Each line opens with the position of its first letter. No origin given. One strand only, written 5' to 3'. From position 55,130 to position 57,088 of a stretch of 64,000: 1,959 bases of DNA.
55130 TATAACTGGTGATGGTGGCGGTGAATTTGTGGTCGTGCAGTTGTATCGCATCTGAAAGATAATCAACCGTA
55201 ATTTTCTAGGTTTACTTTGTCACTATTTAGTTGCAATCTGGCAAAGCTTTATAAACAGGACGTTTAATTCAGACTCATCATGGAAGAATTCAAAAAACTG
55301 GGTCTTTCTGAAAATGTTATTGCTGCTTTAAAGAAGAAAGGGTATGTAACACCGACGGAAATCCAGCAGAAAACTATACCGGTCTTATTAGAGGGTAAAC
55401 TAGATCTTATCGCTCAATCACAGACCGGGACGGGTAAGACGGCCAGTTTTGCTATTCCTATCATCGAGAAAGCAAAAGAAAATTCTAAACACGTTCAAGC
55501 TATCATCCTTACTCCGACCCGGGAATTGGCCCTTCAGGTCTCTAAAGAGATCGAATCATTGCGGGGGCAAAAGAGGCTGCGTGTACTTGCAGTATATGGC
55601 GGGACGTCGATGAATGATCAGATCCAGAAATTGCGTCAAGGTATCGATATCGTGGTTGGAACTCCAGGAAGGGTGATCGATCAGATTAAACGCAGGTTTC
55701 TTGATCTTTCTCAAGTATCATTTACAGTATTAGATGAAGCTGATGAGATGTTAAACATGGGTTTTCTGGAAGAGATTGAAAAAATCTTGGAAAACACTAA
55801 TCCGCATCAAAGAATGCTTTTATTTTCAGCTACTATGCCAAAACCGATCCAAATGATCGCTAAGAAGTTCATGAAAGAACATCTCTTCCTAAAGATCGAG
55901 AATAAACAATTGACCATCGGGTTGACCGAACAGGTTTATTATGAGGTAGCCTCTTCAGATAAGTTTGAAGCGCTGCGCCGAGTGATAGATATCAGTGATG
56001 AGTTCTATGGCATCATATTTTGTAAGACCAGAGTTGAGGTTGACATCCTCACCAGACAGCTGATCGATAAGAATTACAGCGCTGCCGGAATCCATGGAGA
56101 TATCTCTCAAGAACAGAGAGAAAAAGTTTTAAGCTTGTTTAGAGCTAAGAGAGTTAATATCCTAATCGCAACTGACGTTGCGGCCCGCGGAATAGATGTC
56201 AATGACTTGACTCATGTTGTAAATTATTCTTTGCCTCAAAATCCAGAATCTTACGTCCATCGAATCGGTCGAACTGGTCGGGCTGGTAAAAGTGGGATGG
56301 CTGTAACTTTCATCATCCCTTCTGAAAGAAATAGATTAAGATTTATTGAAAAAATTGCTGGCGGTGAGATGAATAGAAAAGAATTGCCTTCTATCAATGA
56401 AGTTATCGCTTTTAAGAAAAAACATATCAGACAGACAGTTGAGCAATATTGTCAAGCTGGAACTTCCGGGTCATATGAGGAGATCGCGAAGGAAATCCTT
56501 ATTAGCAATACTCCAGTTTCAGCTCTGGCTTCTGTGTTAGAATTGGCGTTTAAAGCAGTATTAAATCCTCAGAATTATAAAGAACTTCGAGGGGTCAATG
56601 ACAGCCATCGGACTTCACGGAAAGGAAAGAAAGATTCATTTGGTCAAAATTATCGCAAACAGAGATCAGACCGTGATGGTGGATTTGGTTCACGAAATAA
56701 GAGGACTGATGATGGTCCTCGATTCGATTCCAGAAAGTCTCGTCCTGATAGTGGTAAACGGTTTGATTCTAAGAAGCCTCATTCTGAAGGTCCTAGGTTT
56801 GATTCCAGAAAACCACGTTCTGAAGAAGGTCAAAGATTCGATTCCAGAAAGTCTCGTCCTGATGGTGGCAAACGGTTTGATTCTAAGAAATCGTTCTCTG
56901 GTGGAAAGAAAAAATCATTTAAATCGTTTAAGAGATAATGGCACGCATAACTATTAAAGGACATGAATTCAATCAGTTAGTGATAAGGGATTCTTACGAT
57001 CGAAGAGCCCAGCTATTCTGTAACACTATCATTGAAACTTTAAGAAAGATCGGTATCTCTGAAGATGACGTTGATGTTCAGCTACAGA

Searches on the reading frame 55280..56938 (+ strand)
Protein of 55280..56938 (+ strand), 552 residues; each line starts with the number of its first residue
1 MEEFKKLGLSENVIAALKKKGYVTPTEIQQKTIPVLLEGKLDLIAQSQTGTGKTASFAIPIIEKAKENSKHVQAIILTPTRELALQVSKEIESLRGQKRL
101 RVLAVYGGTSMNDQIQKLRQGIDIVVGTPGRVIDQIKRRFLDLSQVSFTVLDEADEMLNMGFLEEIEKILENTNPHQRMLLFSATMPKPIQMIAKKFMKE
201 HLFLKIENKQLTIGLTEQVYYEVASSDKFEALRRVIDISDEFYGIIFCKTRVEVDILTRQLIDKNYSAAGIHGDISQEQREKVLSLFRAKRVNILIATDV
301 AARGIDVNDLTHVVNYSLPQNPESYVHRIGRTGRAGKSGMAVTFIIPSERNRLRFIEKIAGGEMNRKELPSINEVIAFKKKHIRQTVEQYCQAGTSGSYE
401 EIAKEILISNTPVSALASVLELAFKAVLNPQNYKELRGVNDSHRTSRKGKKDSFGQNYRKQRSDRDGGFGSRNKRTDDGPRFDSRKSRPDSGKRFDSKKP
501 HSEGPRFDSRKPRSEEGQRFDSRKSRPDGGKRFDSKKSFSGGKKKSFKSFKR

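Call 11: search_protein_families(library=pfam, proteins=[window:55280-56938:+], max_evalue=0.001)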
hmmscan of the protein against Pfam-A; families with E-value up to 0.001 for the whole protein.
window:55280-56938:+ (552 aa): 4 families
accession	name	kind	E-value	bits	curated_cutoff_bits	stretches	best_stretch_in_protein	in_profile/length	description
PF00270.35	DEAD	-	3.2e-49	167.3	26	1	26-192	1-166/167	DEAD/DEAH box helicase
PF00271.37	Helicase_C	-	1.5e-34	119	23.5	1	227-336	1-110/110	Helicase conserved C-terminal domain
PF04851.21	ResIII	-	2.2e-10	41.1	22.5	1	29-187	8-163/164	Type III restriction enzyme, res subunit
PF20844.2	PCF11_RFEG_rpt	-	0.00023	21.8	43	1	478-540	25-88/100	Pre-mRNA cleavage complex 2 protein Pcf11, RFEGP repeat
